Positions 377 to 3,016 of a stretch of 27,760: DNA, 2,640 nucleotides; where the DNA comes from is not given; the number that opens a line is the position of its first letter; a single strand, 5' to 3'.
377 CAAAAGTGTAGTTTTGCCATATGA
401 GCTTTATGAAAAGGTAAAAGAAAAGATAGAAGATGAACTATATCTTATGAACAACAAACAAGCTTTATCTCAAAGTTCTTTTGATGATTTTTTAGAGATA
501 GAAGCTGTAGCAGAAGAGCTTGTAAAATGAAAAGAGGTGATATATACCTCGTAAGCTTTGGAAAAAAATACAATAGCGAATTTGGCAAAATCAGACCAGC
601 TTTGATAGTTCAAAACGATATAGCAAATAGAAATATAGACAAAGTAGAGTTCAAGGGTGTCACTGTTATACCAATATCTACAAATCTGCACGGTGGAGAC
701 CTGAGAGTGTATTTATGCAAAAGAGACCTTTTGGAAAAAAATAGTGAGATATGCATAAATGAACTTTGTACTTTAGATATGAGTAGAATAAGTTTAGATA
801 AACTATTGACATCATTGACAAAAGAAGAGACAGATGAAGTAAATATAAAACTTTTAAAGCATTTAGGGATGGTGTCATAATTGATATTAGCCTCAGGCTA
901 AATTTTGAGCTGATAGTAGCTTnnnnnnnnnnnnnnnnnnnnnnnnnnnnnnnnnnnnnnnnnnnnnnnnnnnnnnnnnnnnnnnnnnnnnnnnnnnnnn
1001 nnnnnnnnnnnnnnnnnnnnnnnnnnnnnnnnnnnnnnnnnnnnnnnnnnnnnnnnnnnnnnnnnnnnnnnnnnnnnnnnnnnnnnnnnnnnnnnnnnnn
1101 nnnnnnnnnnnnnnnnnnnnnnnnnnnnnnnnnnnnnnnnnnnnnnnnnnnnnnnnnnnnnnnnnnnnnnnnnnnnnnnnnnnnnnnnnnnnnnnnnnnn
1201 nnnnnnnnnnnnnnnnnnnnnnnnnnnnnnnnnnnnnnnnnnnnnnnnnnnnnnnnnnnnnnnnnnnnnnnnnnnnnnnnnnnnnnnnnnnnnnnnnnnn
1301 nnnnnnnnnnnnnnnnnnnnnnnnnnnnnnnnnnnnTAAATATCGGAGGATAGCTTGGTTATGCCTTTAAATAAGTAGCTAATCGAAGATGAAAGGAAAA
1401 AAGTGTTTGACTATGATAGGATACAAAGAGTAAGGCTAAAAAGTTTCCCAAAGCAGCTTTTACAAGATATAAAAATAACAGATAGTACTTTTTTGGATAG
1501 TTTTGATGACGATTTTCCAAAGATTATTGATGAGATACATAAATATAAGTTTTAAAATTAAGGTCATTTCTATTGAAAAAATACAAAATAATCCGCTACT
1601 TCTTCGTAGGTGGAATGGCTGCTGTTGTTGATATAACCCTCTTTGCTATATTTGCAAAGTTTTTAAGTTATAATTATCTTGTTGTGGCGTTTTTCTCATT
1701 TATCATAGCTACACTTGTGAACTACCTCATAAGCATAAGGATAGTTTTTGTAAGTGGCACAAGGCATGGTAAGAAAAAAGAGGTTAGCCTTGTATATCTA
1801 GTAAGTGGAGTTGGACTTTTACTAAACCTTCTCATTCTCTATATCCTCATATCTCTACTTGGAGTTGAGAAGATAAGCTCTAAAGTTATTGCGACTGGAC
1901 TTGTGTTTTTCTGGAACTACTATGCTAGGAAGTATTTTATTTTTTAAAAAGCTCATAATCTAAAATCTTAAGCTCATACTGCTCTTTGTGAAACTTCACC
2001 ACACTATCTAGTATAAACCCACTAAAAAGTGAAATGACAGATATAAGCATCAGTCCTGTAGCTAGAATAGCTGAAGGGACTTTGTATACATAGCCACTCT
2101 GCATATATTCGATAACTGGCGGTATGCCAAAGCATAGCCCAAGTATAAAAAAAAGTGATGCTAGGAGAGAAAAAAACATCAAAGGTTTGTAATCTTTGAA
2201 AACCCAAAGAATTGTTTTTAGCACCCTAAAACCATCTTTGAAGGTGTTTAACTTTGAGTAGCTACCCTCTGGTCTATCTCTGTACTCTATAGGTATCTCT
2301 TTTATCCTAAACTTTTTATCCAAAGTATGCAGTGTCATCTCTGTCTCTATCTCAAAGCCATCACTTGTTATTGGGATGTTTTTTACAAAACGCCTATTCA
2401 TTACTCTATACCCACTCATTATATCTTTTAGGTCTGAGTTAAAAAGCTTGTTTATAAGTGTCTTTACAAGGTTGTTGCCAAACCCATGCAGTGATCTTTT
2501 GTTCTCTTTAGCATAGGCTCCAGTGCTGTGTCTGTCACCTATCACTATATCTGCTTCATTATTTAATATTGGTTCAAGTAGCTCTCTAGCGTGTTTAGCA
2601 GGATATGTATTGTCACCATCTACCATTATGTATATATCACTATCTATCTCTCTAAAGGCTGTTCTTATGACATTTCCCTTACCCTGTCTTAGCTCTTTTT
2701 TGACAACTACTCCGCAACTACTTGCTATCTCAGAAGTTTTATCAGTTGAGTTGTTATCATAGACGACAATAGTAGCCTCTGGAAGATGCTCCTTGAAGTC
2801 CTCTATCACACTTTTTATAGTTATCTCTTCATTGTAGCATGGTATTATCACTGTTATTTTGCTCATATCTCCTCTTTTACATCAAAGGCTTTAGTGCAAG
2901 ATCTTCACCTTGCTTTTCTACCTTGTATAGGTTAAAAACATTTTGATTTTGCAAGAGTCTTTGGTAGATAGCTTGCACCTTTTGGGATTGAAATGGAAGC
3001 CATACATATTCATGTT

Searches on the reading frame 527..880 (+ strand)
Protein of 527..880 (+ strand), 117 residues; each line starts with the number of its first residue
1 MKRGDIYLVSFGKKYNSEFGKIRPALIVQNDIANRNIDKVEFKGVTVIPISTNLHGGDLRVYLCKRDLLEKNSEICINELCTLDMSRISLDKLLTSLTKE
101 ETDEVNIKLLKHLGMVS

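Call 36: search_protein_families(library=pfam, proteins=[window:527-880:+], max_evalue=0.001)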
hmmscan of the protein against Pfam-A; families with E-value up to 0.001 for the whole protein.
window:527-880:+ (117 aa): 1 family
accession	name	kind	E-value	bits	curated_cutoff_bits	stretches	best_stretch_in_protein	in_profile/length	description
PF02452.23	PemK_toxin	-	1.7e-16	60.8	23.1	1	2-112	1-108/109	PemK-like, MazF-like toxin of type II toxin-antitoxin system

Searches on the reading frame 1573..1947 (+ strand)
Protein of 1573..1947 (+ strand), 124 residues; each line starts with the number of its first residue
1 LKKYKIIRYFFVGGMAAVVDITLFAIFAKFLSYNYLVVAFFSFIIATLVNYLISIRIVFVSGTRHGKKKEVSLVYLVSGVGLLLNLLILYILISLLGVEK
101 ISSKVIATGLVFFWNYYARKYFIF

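Call 36: search_protein_families(library=pfam, proteins=[window:1573-1947:+], max_evalue=0.001)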
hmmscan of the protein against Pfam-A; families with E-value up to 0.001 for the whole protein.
window:1573-1947:+ (124 aa): 1 family
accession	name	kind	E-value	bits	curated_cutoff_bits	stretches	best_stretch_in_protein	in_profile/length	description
PF04138.20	GtrA_DPMS_TM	-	7.9e-22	78.1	26.1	1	8-124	1-117/117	GtrA/DPMS, transmembrane domain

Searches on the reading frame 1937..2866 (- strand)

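Call 36: search_protein_families(library=pfam, proteins=[window:1937-2866:-], max_evalue=0.001)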
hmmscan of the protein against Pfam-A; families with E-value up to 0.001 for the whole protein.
window:1937-2866:- (309 aa): 2 families
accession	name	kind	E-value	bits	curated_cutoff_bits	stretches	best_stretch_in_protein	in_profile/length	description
PF00535.33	Glycos_transf_2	-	3.2e-23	82.9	23.3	1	5-163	1-166/168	Glycosyl transferase family 2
PF13641.12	Glyco_tranf_2_3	-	1.9e-05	25.2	27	1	4-100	3-111/230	Glycosyltransferase like family 2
